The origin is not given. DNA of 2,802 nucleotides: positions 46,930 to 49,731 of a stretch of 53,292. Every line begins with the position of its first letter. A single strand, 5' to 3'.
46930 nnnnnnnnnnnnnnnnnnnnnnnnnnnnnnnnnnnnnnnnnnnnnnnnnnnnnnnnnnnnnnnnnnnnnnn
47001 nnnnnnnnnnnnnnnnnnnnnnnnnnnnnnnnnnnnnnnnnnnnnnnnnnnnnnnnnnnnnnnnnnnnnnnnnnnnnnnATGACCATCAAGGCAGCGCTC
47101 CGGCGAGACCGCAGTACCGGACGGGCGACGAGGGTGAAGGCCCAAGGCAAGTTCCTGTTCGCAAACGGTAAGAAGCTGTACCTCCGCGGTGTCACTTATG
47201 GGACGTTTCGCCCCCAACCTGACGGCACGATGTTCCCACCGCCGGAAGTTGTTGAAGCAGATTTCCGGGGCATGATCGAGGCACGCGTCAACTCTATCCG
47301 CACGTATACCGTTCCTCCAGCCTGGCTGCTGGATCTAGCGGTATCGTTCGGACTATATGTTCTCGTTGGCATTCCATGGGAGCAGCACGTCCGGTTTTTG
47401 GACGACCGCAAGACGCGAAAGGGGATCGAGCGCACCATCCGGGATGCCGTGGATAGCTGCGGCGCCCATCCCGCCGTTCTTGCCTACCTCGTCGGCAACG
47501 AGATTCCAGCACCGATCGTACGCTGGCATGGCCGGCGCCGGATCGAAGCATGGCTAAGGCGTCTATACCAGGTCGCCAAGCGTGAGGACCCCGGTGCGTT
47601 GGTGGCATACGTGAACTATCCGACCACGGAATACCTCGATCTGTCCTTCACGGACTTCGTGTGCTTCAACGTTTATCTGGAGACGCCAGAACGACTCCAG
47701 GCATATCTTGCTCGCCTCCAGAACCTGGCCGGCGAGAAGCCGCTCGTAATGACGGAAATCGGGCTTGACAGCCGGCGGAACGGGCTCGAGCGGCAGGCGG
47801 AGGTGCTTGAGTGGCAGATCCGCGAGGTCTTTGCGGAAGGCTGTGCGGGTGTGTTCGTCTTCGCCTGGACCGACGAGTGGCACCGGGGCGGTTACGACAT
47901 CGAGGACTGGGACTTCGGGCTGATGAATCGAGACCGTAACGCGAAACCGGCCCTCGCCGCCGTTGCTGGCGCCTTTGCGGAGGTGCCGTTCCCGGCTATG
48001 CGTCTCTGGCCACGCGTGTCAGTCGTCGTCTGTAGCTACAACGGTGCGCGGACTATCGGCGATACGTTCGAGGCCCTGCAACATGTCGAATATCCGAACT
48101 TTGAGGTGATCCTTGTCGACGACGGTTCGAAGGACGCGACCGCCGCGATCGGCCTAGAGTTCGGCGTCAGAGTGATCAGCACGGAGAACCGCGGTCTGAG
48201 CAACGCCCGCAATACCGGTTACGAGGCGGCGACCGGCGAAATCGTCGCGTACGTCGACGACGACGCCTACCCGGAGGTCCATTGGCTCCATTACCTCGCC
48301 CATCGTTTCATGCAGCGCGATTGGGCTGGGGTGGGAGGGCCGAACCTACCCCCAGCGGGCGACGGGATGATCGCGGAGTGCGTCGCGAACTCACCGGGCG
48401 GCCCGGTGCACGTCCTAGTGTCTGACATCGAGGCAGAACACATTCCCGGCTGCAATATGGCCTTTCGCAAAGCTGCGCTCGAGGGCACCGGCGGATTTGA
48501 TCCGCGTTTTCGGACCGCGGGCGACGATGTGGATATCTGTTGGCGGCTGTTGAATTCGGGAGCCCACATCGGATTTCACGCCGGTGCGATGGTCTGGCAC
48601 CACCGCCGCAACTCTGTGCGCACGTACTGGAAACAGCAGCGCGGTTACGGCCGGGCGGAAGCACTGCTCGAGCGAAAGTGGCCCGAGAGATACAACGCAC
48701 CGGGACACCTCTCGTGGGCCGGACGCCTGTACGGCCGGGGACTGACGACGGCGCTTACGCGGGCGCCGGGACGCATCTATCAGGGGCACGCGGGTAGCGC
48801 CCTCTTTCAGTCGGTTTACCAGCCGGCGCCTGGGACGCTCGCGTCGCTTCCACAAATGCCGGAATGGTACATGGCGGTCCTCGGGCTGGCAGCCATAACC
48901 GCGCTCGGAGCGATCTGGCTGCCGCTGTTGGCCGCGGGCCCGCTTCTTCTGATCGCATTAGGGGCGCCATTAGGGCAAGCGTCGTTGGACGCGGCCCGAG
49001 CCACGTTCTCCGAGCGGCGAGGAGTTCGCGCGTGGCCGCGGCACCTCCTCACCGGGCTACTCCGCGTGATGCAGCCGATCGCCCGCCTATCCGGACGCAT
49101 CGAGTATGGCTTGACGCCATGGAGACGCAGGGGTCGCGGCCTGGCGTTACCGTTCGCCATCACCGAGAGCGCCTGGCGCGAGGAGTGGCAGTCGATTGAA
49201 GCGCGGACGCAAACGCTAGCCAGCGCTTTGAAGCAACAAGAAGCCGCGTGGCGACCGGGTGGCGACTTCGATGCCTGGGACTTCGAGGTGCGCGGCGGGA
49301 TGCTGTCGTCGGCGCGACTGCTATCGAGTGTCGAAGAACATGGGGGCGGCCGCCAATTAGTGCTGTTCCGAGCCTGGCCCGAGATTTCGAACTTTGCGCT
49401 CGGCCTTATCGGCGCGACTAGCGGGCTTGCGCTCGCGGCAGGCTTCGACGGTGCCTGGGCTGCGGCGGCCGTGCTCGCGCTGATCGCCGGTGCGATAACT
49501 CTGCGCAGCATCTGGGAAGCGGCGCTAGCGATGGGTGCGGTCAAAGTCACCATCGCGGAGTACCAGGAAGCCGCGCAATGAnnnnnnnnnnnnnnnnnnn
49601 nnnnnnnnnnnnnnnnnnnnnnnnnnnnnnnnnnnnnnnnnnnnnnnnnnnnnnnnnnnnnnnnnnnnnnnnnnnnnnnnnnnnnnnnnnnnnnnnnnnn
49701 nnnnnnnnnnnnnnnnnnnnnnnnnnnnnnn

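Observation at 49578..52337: ABC exporter fused in one ORF to an aminoglycoside-phosphotransferase-like kinase domain, inside a glycan operon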

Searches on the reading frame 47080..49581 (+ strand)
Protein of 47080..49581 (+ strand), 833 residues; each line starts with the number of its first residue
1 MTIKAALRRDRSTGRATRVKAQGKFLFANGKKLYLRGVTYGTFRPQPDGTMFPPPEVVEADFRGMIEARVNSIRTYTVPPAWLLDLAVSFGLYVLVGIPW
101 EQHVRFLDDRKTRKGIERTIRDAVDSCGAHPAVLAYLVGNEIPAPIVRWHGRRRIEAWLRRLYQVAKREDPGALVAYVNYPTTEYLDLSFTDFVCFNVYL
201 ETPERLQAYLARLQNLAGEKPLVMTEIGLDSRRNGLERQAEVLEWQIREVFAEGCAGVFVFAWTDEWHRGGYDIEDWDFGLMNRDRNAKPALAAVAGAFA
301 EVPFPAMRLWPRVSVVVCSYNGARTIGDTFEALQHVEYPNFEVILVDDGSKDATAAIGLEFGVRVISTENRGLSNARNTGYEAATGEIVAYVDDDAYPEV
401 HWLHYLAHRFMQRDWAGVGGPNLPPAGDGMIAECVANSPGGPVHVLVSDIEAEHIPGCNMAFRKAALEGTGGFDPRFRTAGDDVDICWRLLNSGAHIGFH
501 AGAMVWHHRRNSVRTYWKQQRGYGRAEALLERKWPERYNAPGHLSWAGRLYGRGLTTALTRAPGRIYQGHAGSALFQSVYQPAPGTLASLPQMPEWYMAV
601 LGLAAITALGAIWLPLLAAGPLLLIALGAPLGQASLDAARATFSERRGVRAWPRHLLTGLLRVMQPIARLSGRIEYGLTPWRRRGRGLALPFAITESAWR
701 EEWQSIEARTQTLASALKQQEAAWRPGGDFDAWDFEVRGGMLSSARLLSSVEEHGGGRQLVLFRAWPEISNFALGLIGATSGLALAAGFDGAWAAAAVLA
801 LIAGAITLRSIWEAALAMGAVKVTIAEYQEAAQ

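Call 3: search_protein_families(library=pfam, proteins=[window:47080-49581:+], max_evalue=0.01)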
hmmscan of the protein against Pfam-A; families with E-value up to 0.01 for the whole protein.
window:47080-49581:+ (833 aa): 6 families
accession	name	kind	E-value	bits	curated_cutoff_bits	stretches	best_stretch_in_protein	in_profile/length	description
PF00535.33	Glycos_transf_2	-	2.7e-27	96.2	23.3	1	314-414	1-107/168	Glycosyl transferase family 2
PF13641.12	Glyco_tranf_2_3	-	9.9e-21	75.2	27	1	311-520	1-224/230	Glycosyltransferase like family 2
PF02836.23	Glyco_hydro_2_C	-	1.4e-11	44.6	21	1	21-236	3-220/302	Glycosyl hydrolases family 2, TIM barrel domain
PF13632.12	Glyco_trans_2_3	-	1.7e-10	41.5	27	1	388-556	1-169/198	Glycosyl transferase family group 2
PF10111.15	Glyco_tranf_2_2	-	6.1e-09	36.2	27.3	1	314-397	1-93/276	Glycosyltransferase like family 2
PF13506.12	Glyco_transf_21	-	5.6e-05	23.1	21.7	1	376-520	21-169/174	Glycosyl transferase family 21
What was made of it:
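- On Processive membrane GT2 synthases (BcsA/NodC/HAS-like), for the partner gene 47080-49581: Pfam Glyco_tranf_2_3 and Glyco_trans_2_3 (call 3).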

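Call 4: search_protein_families(library=ncbifam, proteins=[window:47080-49581:+], max_evalue=0.01)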
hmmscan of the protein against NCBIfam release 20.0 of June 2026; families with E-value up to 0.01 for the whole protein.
window:47080-49581:+ (833 aa): 25 families
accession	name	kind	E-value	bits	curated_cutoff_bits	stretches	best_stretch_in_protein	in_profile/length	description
TIGR03965.1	mycofact_glyco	equivalog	3.6e-43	148.1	280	1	302-574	66-352/467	mycofactocin biosynthesis glycosyltransferase MftF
NF041875.1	EPS_EpsD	equivalog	4.6e-31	108.4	370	1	313-538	1-238/325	exopolysaccharide biosynthesis glycosyltransferase EpsD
TIGR03937.1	PgaC_IcaA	equivalog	3.2e-24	85.7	422.3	2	306-414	40-154/407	poly-beta-1,6-N-acetyl-D-glucosamine synthase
NF041394.1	GtaseAglG_Halo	equivalog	6.9e-20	71.5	440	1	312-505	2-213/304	glucosyl-dolichyl phosphate glucuronosyltransferase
NF007482.0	PRK10073.1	equivalog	1.7e-16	60.1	423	1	310-398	5-100/334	glycosyltransferase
NF038302.1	EPS_HpsE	equivalog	3.6e-14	52.5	300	1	313-413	3-113/307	hormogonium polysaccharide biosynthesis glycosyltransferase HpsE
TIGR04283.1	glyco_like_mftF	equivalog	6.4e-14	52.1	182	1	313-519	1-197/221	TIGR04283 family arsenosugar biosynthesis glycosyltransferase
NF038299.1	EPS_HpsN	equivalog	5.3e-13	48.6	425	1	311-417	1-113/317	hormogonium polysaccharide biosynthesis glycosyltransferase HpsN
NF047683.1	TeichurnBiosyTuaG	equivalog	1e-11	45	400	1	310-398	5-99/252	teichuronic acid biosynthesis protein TuaG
TIGR03469.1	HpnB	hypoth_equivalog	4.9e-08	32.4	379.25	1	304-359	37-93/386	hopene-associated glycosyltransferase HpnB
NF053739.1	GlytfEpsEBac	equivalog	2e-07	30.3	450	1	311-395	1-92/265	glycosyltransferase EpsE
NF010496.0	PRK13915.1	equivalog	2.4e-07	30.1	262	1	312-396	32-127/307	glucosyl-3-phosphoglycerate synthase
NF041391.1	DPhHxTase_Halo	equivalog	4.9e-07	29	375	1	319-399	3-83/213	dolichyl-phosphate hexose transferase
TIGR04182.1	glyco_TIGR04182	equivalog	2.7e-06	27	325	1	313-396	2-83/293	S-layer glycoprotein N-glycosyltransferase AglJ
NF041100.1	betagal_LacZ_Ttogales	equivalog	3.2e-05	21.8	2000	1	22-143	318-444/1090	beta-galactosidase LacZ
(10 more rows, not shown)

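Call 28: search_solved_structures(query=window:47080-49578:+, max_evalue=0.001)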
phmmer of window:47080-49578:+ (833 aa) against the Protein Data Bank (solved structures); distinct sequences matched with E-value up to 0.001: 27.
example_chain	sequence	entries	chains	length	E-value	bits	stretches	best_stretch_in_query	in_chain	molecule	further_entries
2z87_A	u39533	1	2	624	3.3e-14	55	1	306-401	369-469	Chondroitin synthase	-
2z86_A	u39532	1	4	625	3.3e-14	54.9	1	306-401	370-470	Chondroitin synthase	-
6p61_A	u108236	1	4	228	3.7e-10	41.6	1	307-412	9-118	Glycosyltransferase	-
5hea_A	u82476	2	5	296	2.8e-09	38.6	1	313-409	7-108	Putative glycosyltransferase (GalT1)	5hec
3bcv_A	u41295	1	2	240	6.4e-09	37.5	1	307-400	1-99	Putative glycosyltransferase protein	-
9fz9_A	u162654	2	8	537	2.6e-07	32.2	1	17-272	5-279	Glycoside hydrolase family 2 catalytic domain-containing protein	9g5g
6yv7_B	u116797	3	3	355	3.4e-07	31.7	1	303-473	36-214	Glycosyl transferase, family 2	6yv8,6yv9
6yv7_A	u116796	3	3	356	3.5e-07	31.7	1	303-473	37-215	Glycosyl transferase, family 2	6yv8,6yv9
9jma_A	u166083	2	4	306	1.2e-06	30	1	313-396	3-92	GalNAc(5)-diNAcBac-PP-undecaprenol beta-1,3-glucosyltransferase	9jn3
9g4n_A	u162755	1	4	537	1.7e-06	29.5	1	17-272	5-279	Glycoside hydrolase family 2 catalytic domain-containing protein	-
9omj_A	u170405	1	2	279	1.6e-05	26.3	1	313-397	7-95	Glycosyltransferase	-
9omm_A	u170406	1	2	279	1.6e-05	26.2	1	313-397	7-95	Glycosyltransferase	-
9omh_A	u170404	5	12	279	1.6e-05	26.2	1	313-397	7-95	Glycosyltransferase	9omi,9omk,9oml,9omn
5mlz_A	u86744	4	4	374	3.5e-05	25.1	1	312-396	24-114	Dolichol monophosphate mannose synthase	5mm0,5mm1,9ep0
6ncw_A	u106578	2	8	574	3.9e-05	25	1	18-265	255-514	Beta-galacturonidase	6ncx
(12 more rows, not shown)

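Call 47: find_homologous_proteins(query=window:47080-49578:+, max_evalue=1e-20)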
Query window:47080-49578:+ (833 aa): 8000 proteins with E <= 1e-20 among 8000 candidates; the best 120 are listed.
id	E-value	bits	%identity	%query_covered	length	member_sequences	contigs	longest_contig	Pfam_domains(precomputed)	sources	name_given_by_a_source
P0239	0.0e+0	1908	99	100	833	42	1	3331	PF13632.13,PF10111.15,PF13641.13,PF02836.24,PF00535.33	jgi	-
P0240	0.0e+0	1657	85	100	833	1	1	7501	PF13632.13,PF10111.15,PF13641.13,PF02836.24,PF00535.33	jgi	jgi:O-antigen biosynthesis protein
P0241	0.0e+0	1650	85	100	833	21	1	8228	PF13632.13,PF10111.15,PF13641.13,PF02836.24,PF00535.33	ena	-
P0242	0.0e+0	1609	83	100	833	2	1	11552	PF13632.13,PF10111.15,PF13641.13,PF02836.24,PF00535.33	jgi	jgi:GT2 family glycosyltransferase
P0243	0.0e+0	1604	84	98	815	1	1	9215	PF13632.13,PF10111.15,PF13641.13,PF02836.24,PF00535.33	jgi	-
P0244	0.0e+0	1601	83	100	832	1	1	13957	PF13632.13,PF10111.15,PF13641.13,PF02836.24,PF00535.33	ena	-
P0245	0.0e+0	1600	82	100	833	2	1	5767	PF13632.13,PF10111.15,PF13641.13,PF02836.24,PF00535.33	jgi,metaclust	metaclust:\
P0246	0.0e+0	1587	82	100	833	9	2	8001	PF13632.13,PF10111.15,PF13641.13,PF02836.24,PF00535.33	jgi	-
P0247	0.0e+0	1571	81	100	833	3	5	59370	PF13632.13,PF10111.15,PF13641.13,PF02836.24,PF00535.33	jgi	jgi:GT2 family glycosyltransferase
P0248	0.0e+0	1531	79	100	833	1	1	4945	PF13632.13,PF10111.15,PF13506.14,PF13641.13,PF02836.24,PF00535.33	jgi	jgi:GT2 family glycosyltransferase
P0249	0.0e+0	1517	79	100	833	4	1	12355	PF13632.13,PF10111.15,PF13641.13,PF02836.24,PF00535.33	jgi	jgi:GT2 family glycosyltransferase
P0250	0.0e+0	1492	78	100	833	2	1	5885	PF13632.13,PF10111.15,PF13641.13,PF02836.24,PF00535.33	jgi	-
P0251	0.0e+0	1487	77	100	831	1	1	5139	PF13632.13,PF10111.15,PF13641.13,PF02836.24,PF00535.33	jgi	jgi:GT2 family glycosyltransferase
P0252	0.0e+0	1478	88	87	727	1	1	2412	PF13632.13,PF10111.15,PF13641.13,PF02836.24,PF00535.33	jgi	-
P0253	0.0e+0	1477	76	100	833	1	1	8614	PF13632.13,PF10111.15,PF13641.13,PF02836.24,PF00535.33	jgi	jgi:O-antigen biosynthesis protein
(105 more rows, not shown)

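Call 65: predict_structure(alignment_id=A2)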
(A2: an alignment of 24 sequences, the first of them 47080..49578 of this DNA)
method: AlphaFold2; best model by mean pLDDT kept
length: 833 residues; sequences in the alignment: 24
mean_pLDDT: 80.4   pTM: 0.77
mean pLDDT of the five models: 80.4, 76.8, 76.8, 76.5, 72.4
residues with pLDDT >= 90: 255; 70-90: 429; 50-70: 88; < 50: 61
segments of 3 or more residues with pLDDT < 50: 1-15, 269-274, 540-547, 561-586, 728-731
pLDDT, mean of each block of 10 residues (from residue 1): 31 58 86 91 65 87 94 90 92 90 78 91 90 88 79 88 92 87 77 86 84 82 90 89 93 93 60 57 84 94 82 89 80 90 84 82 85 86 95 88 93 91 72 69 67 78 94 84 86 87 81 83 83 66 48 55 38 42 48 74 88 88 88 79 59 84 83 79 75 89 80 84 64 74 85 80 90 87 92 90 91 91 90 72
secondary structure, 60 per line:
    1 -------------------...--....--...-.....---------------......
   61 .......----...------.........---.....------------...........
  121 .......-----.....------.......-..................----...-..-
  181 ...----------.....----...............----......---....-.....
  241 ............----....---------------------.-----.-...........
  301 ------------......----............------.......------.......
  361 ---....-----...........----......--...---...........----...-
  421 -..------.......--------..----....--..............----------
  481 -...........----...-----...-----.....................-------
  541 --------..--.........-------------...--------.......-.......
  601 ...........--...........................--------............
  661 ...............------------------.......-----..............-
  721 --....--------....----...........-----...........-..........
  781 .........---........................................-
elements in order (helices of 4 or more, strands of 3 or more residues): E20-22 E25-28 E31-33 E35-39 H55-67 E72-74 H81-89 E93-97 H110-127 E133-137 H144-150 H152-169 E174-176 E194-198 H203-217 E222-227 H231-234 H236-252 E257-260 H290-300 E313-318 H323-334 E341-347 H354-360 E364-367 H373-383 E388-393 E396-398 H402-412 E417-419 H430-436 E451-454 E460-463 H464-470 H482-492 E497-499 E505-507 H513-533 H553-561 H586-592 H594-611 H614-640 H649-675 E694-700 H706-719 E723-726 E735-738 E743-753 E759-769 H771-789 H793-832

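Call 68: fold_search(model_id=the predicted structure, library=pdb)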
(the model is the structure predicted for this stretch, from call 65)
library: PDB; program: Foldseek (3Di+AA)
matches with E <= 10: 1529; with E <= 0.001: 593
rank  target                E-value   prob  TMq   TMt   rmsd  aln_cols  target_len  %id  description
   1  5c70_B                3.2e-14  1.00  0.30  0.42   3.8       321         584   23  The structure of Aspergillus oryzae beta-glucuronidase (released 2016-06-15)
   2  9fz9_A                7.7e-14  1.00  0.32  0.49   4.2       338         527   19  Glycoside Hydrolase Family 157 from Labilibaculum antarcticum, wild type SeMet derivative (LaGH157) (released 2025-07-16)
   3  9fz9_C                1.3e-13  1.00  0.31  0.47   3.6       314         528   20  Glycoside Hydrolase Family 157 from Labilibaculum antarcticum, wild type SeMet derivative (LaGH157) (released 2025-07-16)
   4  9g4n_B                1.8e-13  1.00  0.31  0.49   4.0       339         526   19  Glycoside Hydrolase Family 157 from Labilibaculum antarcticum (LaGH157) E224A mutant in complex with Laminaritriose an (released 2025-05-21)
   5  9g4n_A                2.3e-13  1.00  0.31  0.48   3.4       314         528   19  Glycoside Hydrolase Family 157 from Labilibaculum antarcticum (LaGH157) E224A mutant in complex with Laminaritriose an (released 2025-05-21)
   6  6jz6_A                2.5e-13  1.00  0.30  0.43   3.4       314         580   19  b-glucuronidase from Ruminococcus gnavus in complex with C6-substituted uronic isofagomine (released 2020-06-10)
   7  9g4n_C                2.8e-13  1.00  0.31  0.48   3.4       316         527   20  Glycoside Hydrolase Family 157 from Labilibaculum antarcticum (LaGH157) E224A mutant in complex with Laminaritriose an (released 2025-05-21)
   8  6jz3_B                3.6e-13  1.00  0.30  0.42   3.5       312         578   19  b-glucuronidase from Ruminococcus gnavus in complex with uronic deoxynojirimycin (released 2020-05-13)
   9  6ncw_A                3.6e-13  1.00  0.29  0.42   4.5       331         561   20  Crystal structure of a GH2 beta-galacturonidase from Eisenbergiella tayi bound to glycerol (released 2019-02-20)
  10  9g5g_A                5.4e-13  1.00  0.31  0.48   3.5       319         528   20  Glycoside Hydrolase Family 157 from Labilibaculum antarcticum (LaGH157) in complex with Laminaribiose (released 2025-05-21)
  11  6eca_B                6.3e-13  1.00  0.31  0.42   3.6       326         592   21  Lactobacillus rhamnosus Beta-glucuronidase (released 2019-02-13)
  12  6bjw                  6.3e-13  1.00  0.30  0.42   3.9       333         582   20  Eubacterium eligens Beta-glucuronidase (released 2018-07-25)
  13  6ncw_C                6.7e-13  1.00  0.30  0.43   3.6       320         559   20  Crystal structure of a GH2 beta-galacturonidase from Eisenbergiella tayi bound to glycerol (released 2019-02-20)
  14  9b8v_E                6.7e-13  1.00  0.29  0.28  26.8       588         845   12  AlphaFold2 informed cryo-EM model of the E. coli cellulose synthase BcsAG3B6 complex (released 2025-02-19)
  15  6u7i_B                7.0e-13  1.00  0.30  0.41   4.0       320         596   21  Faecalibacterium prausnitzii Beta-glucuronidase (released 2019-10-30)
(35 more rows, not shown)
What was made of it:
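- On Processive membrane GT2 synthases (BcsA/NodC/HAS-like), for the partner gene 47080-49581: Foldseek matches to BcsA, but with very high rmsd over multi-domain alignments (call 68).
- Tried and rejected: Foldseek later identified it as GH157 (call 68).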
